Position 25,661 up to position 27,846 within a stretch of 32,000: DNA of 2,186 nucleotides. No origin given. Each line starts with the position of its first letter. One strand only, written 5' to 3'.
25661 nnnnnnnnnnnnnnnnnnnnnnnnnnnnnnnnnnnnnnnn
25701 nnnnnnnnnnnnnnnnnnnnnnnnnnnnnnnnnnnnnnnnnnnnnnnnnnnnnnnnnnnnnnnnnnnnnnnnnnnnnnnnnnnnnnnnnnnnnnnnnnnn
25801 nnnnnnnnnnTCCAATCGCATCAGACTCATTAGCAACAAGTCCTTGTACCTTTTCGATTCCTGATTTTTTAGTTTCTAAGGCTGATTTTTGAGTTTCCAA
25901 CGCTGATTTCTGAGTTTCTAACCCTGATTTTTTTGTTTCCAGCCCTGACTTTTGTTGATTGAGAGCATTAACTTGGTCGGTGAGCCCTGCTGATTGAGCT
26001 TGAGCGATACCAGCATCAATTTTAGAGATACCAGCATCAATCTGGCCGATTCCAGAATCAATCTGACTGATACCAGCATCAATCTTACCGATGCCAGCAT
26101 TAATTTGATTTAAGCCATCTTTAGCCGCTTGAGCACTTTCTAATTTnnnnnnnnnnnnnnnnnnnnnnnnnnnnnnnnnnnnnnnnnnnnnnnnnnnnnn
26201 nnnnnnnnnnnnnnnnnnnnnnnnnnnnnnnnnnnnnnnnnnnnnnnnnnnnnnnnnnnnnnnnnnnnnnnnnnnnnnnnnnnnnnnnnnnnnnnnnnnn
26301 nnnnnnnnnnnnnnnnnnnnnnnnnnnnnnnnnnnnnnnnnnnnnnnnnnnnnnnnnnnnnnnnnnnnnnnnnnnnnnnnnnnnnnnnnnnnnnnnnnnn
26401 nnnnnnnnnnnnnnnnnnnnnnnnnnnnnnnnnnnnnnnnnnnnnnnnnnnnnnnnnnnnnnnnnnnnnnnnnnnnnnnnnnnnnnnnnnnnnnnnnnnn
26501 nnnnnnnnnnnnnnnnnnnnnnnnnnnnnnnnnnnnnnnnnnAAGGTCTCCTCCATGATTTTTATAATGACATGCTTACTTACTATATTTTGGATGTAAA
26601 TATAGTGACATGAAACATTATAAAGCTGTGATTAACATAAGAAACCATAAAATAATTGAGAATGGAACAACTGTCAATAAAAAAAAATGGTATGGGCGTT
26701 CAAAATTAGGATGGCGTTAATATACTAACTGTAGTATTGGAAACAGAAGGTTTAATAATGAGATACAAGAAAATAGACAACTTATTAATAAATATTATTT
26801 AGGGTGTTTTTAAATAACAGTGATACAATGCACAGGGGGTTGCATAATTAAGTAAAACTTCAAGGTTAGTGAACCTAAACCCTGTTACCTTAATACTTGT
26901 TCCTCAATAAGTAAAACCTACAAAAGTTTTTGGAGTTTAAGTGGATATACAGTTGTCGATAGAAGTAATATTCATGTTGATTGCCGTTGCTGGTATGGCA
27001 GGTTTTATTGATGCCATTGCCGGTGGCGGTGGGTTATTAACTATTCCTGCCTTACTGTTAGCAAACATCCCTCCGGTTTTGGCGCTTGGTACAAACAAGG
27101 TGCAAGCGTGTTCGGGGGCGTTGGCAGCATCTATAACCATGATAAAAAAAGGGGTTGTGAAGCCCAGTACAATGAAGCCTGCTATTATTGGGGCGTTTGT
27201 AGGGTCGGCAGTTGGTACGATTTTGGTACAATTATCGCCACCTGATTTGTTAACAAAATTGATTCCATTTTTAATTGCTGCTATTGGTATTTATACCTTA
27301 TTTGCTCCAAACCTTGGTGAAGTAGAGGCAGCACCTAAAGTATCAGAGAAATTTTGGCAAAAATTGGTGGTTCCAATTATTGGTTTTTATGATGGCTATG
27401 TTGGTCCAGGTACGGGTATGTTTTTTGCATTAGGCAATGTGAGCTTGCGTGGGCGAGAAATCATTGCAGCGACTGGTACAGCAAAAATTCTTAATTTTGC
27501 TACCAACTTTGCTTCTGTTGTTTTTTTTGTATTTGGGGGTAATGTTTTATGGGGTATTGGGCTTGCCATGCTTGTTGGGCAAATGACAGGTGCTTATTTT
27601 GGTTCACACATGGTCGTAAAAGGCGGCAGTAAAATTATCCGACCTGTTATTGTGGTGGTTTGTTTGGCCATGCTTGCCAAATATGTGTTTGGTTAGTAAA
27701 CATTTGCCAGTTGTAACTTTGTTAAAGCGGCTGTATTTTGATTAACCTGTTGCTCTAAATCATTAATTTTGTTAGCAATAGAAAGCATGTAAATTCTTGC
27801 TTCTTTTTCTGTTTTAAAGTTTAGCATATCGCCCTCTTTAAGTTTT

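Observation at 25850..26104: Two equal blocks of five in-frame 21-bp tandem repeats (heptads) inside a surface loop of FadL paralog 2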

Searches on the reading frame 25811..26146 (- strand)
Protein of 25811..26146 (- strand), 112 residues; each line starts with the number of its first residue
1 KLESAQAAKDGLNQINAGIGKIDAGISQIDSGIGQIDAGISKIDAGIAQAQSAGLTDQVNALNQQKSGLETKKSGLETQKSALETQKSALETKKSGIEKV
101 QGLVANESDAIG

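Call 34: find_homologous_proteins(query=window:25811-26146:-, max_evalue=0.001)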
Query seq(112 aa): 870 candidates shared short words with the query, none scored E <= 0.001.

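Call 36: search_protein_families(library=ncbifam, proteins=[window:25811-26146:-], max_evalue=1)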
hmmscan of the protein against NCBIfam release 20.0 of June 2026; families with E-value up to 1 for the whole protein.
seq(112 aa): 21 families
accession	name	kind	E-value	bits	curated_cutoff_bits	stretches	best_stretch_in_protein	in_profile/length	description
NF045487.1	ASRP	equivalog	2e-05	23.4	300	1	1-101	140-238/593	archaea-specific SMC-related protein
TIGR03057.1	xxxLxxG_by_4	repeat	0.00013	22.1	18.6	2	6-32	2-28/28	X-X-X-Leu-X-X-Gly heptad repeat protein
NF038350.1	taxis_HmpF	equivalog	0.0012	17.3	200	1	50-100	229-279/553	pilus motility taxis protein HmpF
TIGR02169.1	SMC_prok_A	equivalog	0.0016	16.2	729.4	1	6-98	417-882/1165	chromosome segregation protein SMC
NF047368.1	collar_FlbB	equivalog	0.0018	18.1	110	1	50-100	64-114/193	periplasmic-type flagellar collar protein FlbB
NF046104.1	PptglHdxlasePcsB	equivalog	0.0021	17.3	450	1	27-92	28-95/400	peptidoglycan hydrolase PcsB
TIGR04523.1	Mplasa_alph_rch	subfamily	0.0027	15.7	270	1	55-99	494-538/745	helix-rich protein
TIGR02168.1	SMC_prok_B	equivalog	0.003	15.4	567.35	1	5-101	381-476/1181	chromosome segregation protein SMC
TIGR00293.1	TIGR00293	equivalog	0.005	17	53.9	1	55-93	11-48/129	prefoldin subunit alpha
NF047515.1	SpiroCoCo_C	equivalog_domain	0.005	16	125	1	2-105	82-183/313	SpiroCoCo family coiled-coil protein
NF047408.1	SA0632_fam_LP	equivalog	0.0077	15.9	70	1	53-92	25-64/68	SA0632 family lipoprotein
NF047363.1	Zn_ribbon_CdsZ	equivalog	0.008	15.7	275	1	12-99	46-130/251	zinc ribbon domain regulatory protein CdsZ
NF043076.1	PHA_gran_PhaM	subfamily_domain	0.012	15.1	38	0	73-92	30-49/52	PhaM family polyhydroxyalkanoate granule multifunctional regulatory protein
NF003034.1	PRK03918.1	equivalog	0.018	13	700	1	8-101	198-289/878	DNA double-strand break repair ATPase Rad50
NF006542.0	PRK09039.1-1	equivalog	0.032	13.2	388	1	14-96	78-162/627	peptidoglycan -binding protein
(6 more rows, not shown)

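Call 37: search_protein_families(library=pfam, proteins=[window:25811-26146:-], max_evalue=1)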
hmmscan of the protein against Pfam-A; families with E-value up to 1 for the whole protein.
seq(112 aa): 19 families
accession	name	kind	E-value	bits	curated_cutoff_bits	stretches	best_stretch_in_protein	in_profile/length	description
PF03357.26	Snf7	-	0.0001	22.4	27.3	1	22-103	6-87/171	Snf7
PF06419.17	COG6_N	-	0.00046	20.7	27.4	1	18-77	34-95/114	Conserved oligomeric complex COG6, N-terminal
PF02090.21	SPAM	-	0.002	18.5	35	1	49-95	67-113/142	Salmonella surface presentation of antigen gene type M protein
PF12700.13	HlyD_2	-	0.0067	15.7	25.1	1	4-99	99-196/416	HlyD family secretion protein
PF07926.17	TPR_MLP1_2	-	0.0081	16.6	36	1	60-98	71-109/129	TPR/MLP1/MLP2-like protein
PF00700.27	Flagellin_C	-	0.011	16.5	23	1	55-100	4-49/86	Bacterial flagellin C-terminal helical region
PF06009.19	Laminin_II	-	0.018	15.5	33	1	3-82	10-84/138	Laminin Domain II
PF11932.13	DUF3450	-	0.021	14.6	32.6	1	49-101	43-95/241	Protein of unknown function (DUF3450)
PF12072.13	RNase_Y_N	-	0.022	14.6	32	1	54-100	86-132/201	RNase Y N-terminal region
PF02465.23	FliD_N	-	0.033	15.3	24.8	1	58-99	19-59/97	Flagellar hook-associated protein 2 N-terminus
PF16326.10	ABC_tran_CTD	-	0.035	14.8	32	0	27-72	11-56/69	ABC transporter C-terminal domain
PF08226.16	DUF1720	-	0.062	14.1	21.4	1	32-80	29-72/75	Domain of unknown function (DUF1720)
PF05531.17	NPV_P10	-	0.1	13.5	29.8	0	55-102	16-63/75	Nucleopolyhedrovirus P10 protein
PF05377.16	FlaC_arch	-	0.13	13.1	27.8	0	13-46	3-36/55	Flagella accessory protein C (FlaC)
PF10186.14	ATG14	-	0.14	11.7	33.2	1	48-100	67-116/347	Vacuolar sorting 38 and autophagy-related subunit 14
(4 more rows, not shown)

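Call 58: search_protein_representatives(protein=window:25811-26146:-)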
Query: 112 residues. Proteins with E-value up to 0.001 (for the whole library): 461; up to 1e-10: 24; up to 1e-30: 2. The best 150 are listed.
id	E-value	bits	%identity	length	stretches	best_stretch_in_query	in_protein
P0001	7.6e-56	202.9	100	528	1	1-112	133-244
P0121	9.7e-38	144.9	26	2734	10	13-104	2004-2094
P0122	4.2e-21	91.7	40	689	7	10-50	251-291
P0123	8.3e-20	87.5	34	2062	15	53-103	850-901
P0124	6.4e-18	81.5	38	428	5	6-51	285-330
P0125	5.9e-16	75.2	28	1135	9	3-100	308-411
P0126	1.6e-15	73.8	30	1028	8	8-93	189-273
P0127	1.1e-14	71.2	42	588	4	6-52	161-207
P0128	1.7e-14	70.6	26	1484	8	9-91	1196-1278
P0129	5.1e-14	69.0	27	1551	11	11-98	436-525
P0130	1.7e-13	67.3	33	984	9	5-76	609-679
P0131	1.0e-12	64.8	29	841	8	10-94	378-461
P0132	5.0e-12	62.6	29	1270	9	7-69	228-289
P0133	8.8e-12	61.8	33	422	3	10-47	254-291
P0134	1.1e-11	61.5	34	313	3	11-53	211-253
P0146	1.0e-09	55.2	52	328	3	50-98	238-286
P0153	1.3e-09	54.8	44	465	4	50-98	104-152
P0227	1.3e-06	45.3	31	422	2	7-107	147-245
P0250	2.8e-06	44.2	28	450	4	10-107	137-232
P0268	5.1e-06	43.4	37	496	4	48-109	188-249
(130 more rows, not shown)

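Call 60: search_protein_families(library=pfam, proteins=[P0122, P0124, P0127, P0133, P0134, P0146, P0153, P0227, P0250, P0268], max_evalue=0.001)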
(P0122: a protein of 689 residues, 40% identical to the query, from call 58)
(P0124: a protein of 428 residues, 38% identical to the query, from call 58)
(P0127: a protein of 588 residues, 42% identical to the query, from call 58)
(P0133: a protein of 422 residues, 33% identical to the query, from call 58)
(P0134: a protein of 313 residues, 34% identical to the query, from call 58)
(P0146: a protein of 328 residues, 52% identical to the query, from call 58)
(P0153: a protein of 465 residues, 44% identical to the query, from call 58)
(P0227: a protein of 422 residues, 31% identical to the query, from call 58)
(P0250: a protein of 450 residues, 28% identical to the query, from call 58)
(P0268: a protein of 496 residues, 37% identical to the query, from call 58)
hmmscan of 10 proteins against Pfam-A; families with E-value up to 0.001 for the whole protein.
P0122 (689 aa): 0 families

P0124 (428 aa): 0 families

P0127 (588 aa): 2 families
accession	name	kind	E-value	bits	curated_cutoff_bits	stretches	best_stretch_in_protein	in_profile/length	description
PF14258.12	DUF4350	-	9.2e-05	23.2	30.4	1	355-454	8-97/181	Domain of unknown function (DUF4350)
PF09822.16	ABC_transp_aux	-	0.00035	20.4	34.7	0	380-432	35-85/288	ABC-type uncharacterized transport system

P0133 (422 aa): 0 families

P0134 (313 aa): 0 families

P0146 (328 aa): 0 families

P0153 (465 aa): 13 families
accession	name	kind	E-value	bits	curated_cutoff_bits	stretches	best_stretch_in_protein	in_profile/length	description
PF13765.14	PRY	-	2.1e-21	75.7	27.5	1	294-342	1-49/49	SPRY-associated domain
PF00622.36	SPRY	-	1.7e-18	67.3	26.3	1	346-452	1-116/121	SPRY domain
PF24319.2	DUF7491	-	7e-09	36.2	30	0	100-152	38-90/90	Coiled-coil region of unknown function (DUF7491)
PF07709.16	SRR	-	4.8e-08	32.5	20.6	0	108-117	5-14/14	Seven Residue Repeat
PF02183.23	HALZ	-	4.9e-08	33.5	28.1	0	108-144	2-38/43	Homeobox associated leucine zipper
PF18410.7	BTHB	-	3.3e-06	27.4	25.6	0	229-251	48-70/72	Basic tilted helix bundle domain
PF08317.16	Spc7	-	3.7e-06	26.9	34.5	0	176-228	142-194/196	Spc7 kinetochore protein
PF17675.6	APG6_N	-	7.6e-06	26.8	45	0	91-200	21-128/132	Apg6 coiled-coil region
PF21007.2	FBF1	-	2.6e-05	23.4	45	0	159-278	253-372/524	Fas-binding factor 1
PF11932.13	DUF3450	-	3.4e-05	23.7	32.6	0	159-222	29-92/241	Protein of unknown function (DUF3450)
PF10473.14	CENP-F_leu_zip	-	3.9e-05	24.2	34.5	0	108-180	28-100/140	Leucine-rich repeats of kinetochore protein Cenp-F/LEK1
PF20492.3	ERM_helical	-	6.1e-05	23.5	40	0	103-169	47-113/120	Ezrin/radixin/moesin, alpha-helical domain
PF24279.1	HVO_2525_N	-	0.00012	22.8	27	0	179-238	23-79/135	HVO_2525, N-terminal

P0227 (422 aa): 1 family
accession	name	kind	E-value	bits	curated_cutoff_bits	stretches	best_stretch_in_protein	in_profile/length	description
PF03176.21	MMPL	-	8.1e-17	61.6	20.5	1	341-404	251-313/333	MMPL family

P0250 (450 aa): 1 family
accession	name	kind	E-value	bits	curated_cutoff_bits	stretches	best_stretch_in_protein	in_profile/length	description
PF06160.17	EzrA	-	0.00067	18.5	39.6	0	302-397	342-437/557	Septation ring formation regulator, EzrA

P0268 (496 aa): 33 families (the best 25 are shown)
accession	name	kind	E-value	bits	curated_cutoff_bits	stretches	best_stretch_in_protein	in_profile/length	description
PF02183.23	HALZ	-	2.7e-14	53.5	28.1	0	208-231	17-40/43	Homeobox associated leucine zipper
PF10473.14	CENP-F_leu_zip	-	4.9e-10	40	34.5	0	41-127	9-88/140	Leucine-rich repeats of kinetochore protein Cenp-F/LEK1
PF17675.6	APG6_N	-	2.1e-09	38.3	45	1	73-185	12-126/132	Apg6 coiled-coil region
PF11559.13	ADIP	-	6e-09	36.6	34.3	1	206-282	55-131/151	Afadin- and alpha -actinin-Binding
PF16471.10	JIP_LZII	-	6.7e-09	36.3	30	0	100-159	7-66/71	JNK-interacting protein leucine zipper II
PF24319.2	DUF7491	-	1.3e-08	35.4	30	0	103-152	40-89/90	Coiled-coil region of unknown function (DUF7491)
PF14662.11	KASH_CCD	-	5.8e-08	33.4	43.3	0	23-157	49-189/191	Coiled-coil region of CCDC155 or KASH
PF00038.26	Filament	-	3.1e-07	30.8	40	1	107-190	56-132/313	Intermediate filament protein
PF15458.11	NTR2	-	3.5e-07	30.6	27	0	129-169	188-228/230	Nineteen complex-related protein 2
PF13851.11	GAS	-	1.2e-06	28.5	32.3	0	24-115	43-130/200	Growth-arrest specific micro-tubule binding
PF11932.13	DUF3450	-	2.4e-06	27.5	32.6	0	25-115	14-103/241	Protein of unknown function (DUF3450)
PF08614.16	ATG16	-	5.4e-06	27.1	33.7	0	28-104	74-150/200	Autophagy protein 16 (ATG16)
PF15070.11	GOLGA2L5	-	5.4e-06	26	29.2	1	34-180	14-156/520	Putative golgin subfamily A member 2-like protein 5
PF01576.24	Myosin_tail_1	-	8.2e-06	24.4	38.1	1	95-281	360-546/1081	Myosin tail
PF15905.10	HMMR_N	-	9.9e-06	25.7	30.1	0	149-290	76-216/330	Hyaluronan mediated motility receptor N-terminal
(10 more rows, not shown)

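Call 61: search_protein_families(library=ncbifam, proteins=[P0122, P0124, P0125, P0126, P0130, P0131, P0132, P0133, P0134], max_evalue=0.001)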
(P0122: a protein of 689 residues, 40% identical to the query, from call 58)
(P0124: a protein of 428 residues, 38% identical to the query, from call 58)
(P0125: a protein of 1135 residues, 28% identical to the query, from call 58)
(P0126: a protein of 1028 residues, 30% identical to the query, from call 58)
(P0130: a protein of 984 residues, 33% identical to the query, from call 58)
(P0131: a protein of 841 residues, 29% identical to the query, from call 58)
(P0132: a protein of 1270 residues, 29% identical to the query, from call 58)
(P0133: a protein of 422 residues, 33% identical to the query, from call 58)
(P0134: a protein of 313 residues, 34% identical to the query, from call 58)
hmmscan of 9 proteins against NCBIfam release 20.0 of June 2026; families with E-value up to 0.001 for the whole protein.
P0122 (689 aa): 1 family
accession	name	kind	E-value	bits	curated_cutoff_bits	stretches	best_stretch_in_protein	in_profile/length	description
TIGR03057.1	xxxLxxG_by_4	repeat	2.5e-08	33.8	18.6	0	298-322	4-28/28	X-X-X-Leu-X-X-Gly heptad repeat protein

P0124 (428 aa): 0 families

P0125 (1135 aa): 11 families
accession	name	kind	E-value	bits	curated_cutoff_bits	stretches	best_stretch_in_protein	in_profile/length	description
TIGR03057.1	xxxLxxG_by_4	repeat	1.6e-59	195.6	18.6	7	311-337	2-28/28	X-X-X-Leu-X-X-Gly heptad repeat protein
TIGR03061.1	pip_yhgE_Nterm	subfamily_domain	5.5e-52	175.7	96.15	1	4-167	1-164/164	YhgE/Pip family protein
TIGR03062.1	pip_yhgE_Cterm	subfamily_domain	7.6e-30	104.1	102.2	1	924-1127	2-207/208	YhgE/Pip family protein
TIGR03929.1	T7_esaA_Nterm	equivalog_domain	3.6e-26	91.9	122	1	17-183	4-170/193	type VII secretion protein EsaA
TIGR02168.1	SMC_prok_B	equivalog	1.6e-15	56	567.35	1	388-549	347-512/1181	chromosome segregation protein SMC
TIGR04523.1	Mplasa_alph_rch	subfamily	3.2e-10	38.6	270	1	64-461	289-679/745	helix-rich protein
NF038218.1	IcmG_DotF_IVB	equivalog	4.9e-09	36.2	200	0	133-209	72-186/266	type IVB secretion system protein IcmG/DotF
NF043058.1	T4SS_LegC2C7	subfamily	2.3e-08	33.4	350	0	227-377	100-251/348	LegC2/C7 family Dot/Icm T4SS effector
TIGR02169.1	SMC_prok_A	equivalog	1.7e-07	29.3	729.4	0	292-548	649-903/1165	chromosome segregation protein SMC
NF045487.1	ASRP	equivalog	0.00028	19.6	300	0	401-544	137-265/593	archaea-specific SMC-related protein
NF040788.1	S-lay_SlaB_Mtsph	equivalog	0.00097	18.2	700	0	278-352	313-387/416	S-layer protein SlaB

P0126 (1028 aa): 24 families
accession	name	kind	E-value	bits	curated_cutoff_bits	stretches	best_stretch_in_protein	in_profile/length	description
TIGR03057.1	xxxLxxG_by_4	repeat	1.1e-74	243.5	18.6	14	708-735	1-28/28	X-X-X-Leu-X-X-Gly heptad repeat protein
TIGR03062.1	pip_yhgE_Cterm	subfamily_domain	3.3e-66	222.9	102.2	1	809-1012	1-206/208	YhgE/Pip family protein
TIGR03061.1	pip_yhgE_Nterm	subfamily_domain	5.1e-63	211.6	96.15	1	6-169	1-164/164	YhgE/Pip family protein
TIGR03929.1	T7_esaA_Nterm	equivalog_domain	2e-27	96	122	1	46-191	31-177/193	type VII secretion protein EsaA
TIGR02168.1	SMC_prok_B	equivalog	1.8e-20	72.4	567.35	2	171-455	680-966/1181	chromosome segregation protein SMC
TIGR04523.1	Mplasa_alph_rch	subfamily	8.9e-19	66.9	270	1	285-780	148-656/745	helix-rich protein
NF043058.1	T4SS_LegC2C7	subfamily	1.5e-15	57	350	0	520-680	98-254/348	LegC2/C7 family Dot/Icm T4SS effector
TIGR02169.1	SMC_prok_A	equivalog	4.1e-12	44.6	729.4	1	521-778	254-507/1165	chromosome segregation protein SMC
NF038218.1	IcmG_DotF_IVB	equivalog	4.8e-11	42.8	200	0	715-769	119-173/266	type IVB secretion system protein IcmG/DotF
NF040788.1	S-lay_SlaB_Mtsph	equivalog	1.7e-08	33.9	700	0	285-362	311-388/416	S-layer protein SlaB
TIGR04211.1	SH3_and_anchor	equivalog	1.1e-07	31.6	65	0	623-705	60-159/198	TIGR04211 family SH3 domain-containing protein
NF010669.0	PRK14066.1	equivalog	1.5e-07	31.6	113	0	353-402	16-65/76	exodeoxyribonuclease VII small subunit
NF045487.1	ASRP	equivalog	1.9e-07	30.1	300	1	397-761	116-473/593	archaea-specific SMC-related protein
NF047516.1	LA_3659_fam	equivalog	2.3e-06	27.4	36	0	736-791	77-132/221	LA_3659 family protein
NF047514.1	SpiroCoCo_N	equivalog_domain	2.3e-06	27.4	75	0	736-791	77-132/221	SpiroCoCo family coiled-coil protein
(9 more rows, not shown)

P0130 (984 aa): 19 families
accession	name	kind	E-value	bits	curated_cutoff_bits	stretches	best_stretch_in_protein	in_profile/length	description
TIGR03062.1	pip_yhgE_Cterm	subfamily_domain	8.1e-56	188.9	102.2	1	763-965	4-206/208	YhgE/Pip family protein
TIGR03061.1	pip_yhgE_Nterm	subfamily_domain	1.8e-47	161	96.15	1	8-159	10-162/164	YhgE/Pip family protein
TIGR03057.1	xxxLxxG_by_4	repeat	2.2e-46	154.1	18.6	7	172-198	2-28/28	X-X-X-Leu-X-X-Gly heptad repeat protein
TIGR03929.1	T7_esaA_Nterm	equivalog_domain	9.5e-20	71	122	1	14-131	3-124/193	type VII secretion protein EsaA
TIGR02168.1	SMC_prok_B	equivalog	1.1e-16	59.8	567.35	1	463-749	682-965/1181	chromosome segregation protein SMC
TIGR02169.1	SMC_prok_A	equivalog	4.1e-12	44.7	729.4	1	460-737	238-509/1165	chromosome segregation protein SMC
TIGR04523.1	Mplasa_alph_rch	subfamily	1.1e-10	40.1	270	1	474-643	373-539/745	helix-rich protein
NF041035.1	Rad50_Halo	equivalog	1.1e-09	37.3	1000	1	463-760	415-714/883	DNA double-strand break repair ATPase Rad50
NF045487.1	ASRP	equivalog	3.5e-08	32.5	300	1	482-634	314-466/593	archaea-specific SMC-related protein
NF047515.1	SpiroCoCo_C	equivalog_domain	5.9e-08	32.2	125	0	472-564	122-214/313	SpiroCoCo family coiled-coil protein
TIGR00996.1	Mtu_fam_mce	paralog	2.9e-07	30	140.5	0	446-564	132-247/291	MCE family protein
NF002572.0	PRK02224.1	equivalog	3.1e-06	25.8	1087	1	486-717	214-438/888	DNA double-strand break repair ATPase Rad50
NF043058.1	T4SS_LegC2C7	subfamily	5.7e-06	25.5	350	0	468-571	140-251/348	LegC2/C7 family Dot/Icm T4SS effector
TIGR04211.1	SH3_and_anchor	equivalog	2.6e-05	23.9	65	0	469-557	71-159/198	TIGR04211 family SH3 domain-containing protein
NF038350.1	taxis_HmpF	equivalog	0.00023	19.6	200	0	451-573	201-320/553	pilus motility taxis protein HmpF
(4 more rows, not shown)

P0131 (841 aa): 6 families
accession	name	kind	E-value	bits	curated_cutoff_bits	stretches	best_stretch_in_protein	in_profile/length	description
TIGR03057.1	xxxLxxG_by_4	repeat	2.6e-33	112.7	18.6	2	409-435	2-28/28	X-X-X-Leu-X-X-Gly heptad repeat protein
TIGR02168.1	SMC_prok_B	equivalog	5e-09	34.5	567.35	1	255-493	263-508/1181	chromosome segregation protein SMC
TIGR04523.1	Mplasa_alph_rch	subfamily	2.5e-08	32.3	270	0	621-813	389-582/745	helix-rich protein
NF040788.1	S-lay_SlaB_Mtsph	equivalog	1.8e-05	23.9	700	0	716-778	311-373/416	S-layer protein SlaB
TIGR02169.1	SMC_prok_A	equivalog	4.1e-05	21.5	729.4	0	634-802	363-533/1165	chromosome segregation protein SMC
NF043058.1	T4SS_LegC2C7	subfamily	9.2e-05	21.6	350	0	689-763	119-193/348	LegC2/C7 family Dot/Icm T4SS effector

P0132 (1270 aa): 14 families
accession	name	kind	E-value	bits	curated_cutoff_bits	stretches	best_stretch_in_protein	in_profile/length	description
TIGR03057.1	xxxLxxG_by_4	repeat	3e-104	337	18.6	14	876-902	2-28/28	X-X-X-Leu-X-X-Gly heptad repeat protein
TIGR03061.1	pip_yhgE_Nterm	subfamily_domain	5.7e-59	198.4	96.15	1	5-167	2-164/164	YhgE/Pip family protein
TIGR03062.1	pip_yhgE_Cterm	subfamily_domain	1.4e-47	162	102.2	1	1060-1256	1-202/208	YhgE/Pip family protein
TIGR03929.1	T7_esaA_Nterm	equivalog_domain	9.1e-26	90.6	122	1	17-180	3-167/193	type VII secretion protein EsaA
TIGR02168.1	SMC_prok_B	equivalog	1.2e-15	56.4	567.35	2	761-1033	230-504/1181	chromosome segregation protein SMC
TIGR04523.1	Mplasa_alph_rch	subfamily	1.1e-10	40.1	270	1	845-1043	389-591/745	helix-rich protein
NF043058.1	T4SS_LegC2C7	subfamily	2e-10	40.2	350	0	966-1050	120-201/348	LegC2/C7 family Dot/Icm T4SS effector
NF038218.1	IcmG_DotF_IVB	equivalog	2.6e-10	40.4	200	0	859-945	103-189/266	type IVB secretion system protein IcmG/DotF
TIGR02169.1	SMC_prok_A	equivalog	6.7e-10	37.3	729.4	0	765-1017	691-943/1165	chromosome segregation protein SMC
TIGR00996.1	Mtu_fam_mce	paralog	7.6e-10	38.4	140.5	2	927-1080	142-288/291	MCE family protein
NF040788.1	S-lay_SlaB_Mtsph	equivalog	1.7e-08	33.8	700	0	200-271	312-383/416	S-layer protein SlaB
TIGR04211.1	SH3_and_anchor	equivalog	2.6e-07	30.4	65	0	971-1040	59-128/198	TIGR04211 family SH3 domain-containing protein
NF045487.1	ASRP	equivalog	5.3e-05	22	300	0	904-1010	309-443/593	archaea-specific SMC-related protein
NF041035.1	Rad50_Halo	equivalog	0.00034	19.1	1000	0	441-728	222-512/883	DNA double-strand break repair ATPase Rad50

P0133 (422 aa): 0 families

P0134 (313 aa): 0 families

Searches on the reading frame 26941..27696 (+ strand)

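Call 16: search_protein_families(library=pfam, proteins=[window:26941-27696:+], max_evalue=0.0001)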
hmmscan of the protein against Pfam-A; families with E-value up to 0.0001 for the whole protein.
window:26941-27696:+ (251 aa): 1 family
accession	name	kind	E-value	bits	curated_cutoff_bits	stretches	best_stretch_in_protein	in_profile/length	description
PF01925.25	TauE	-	6.3e-46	157.4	32.6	1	13-247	1-236/237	Sulfite exporter TauE/SafE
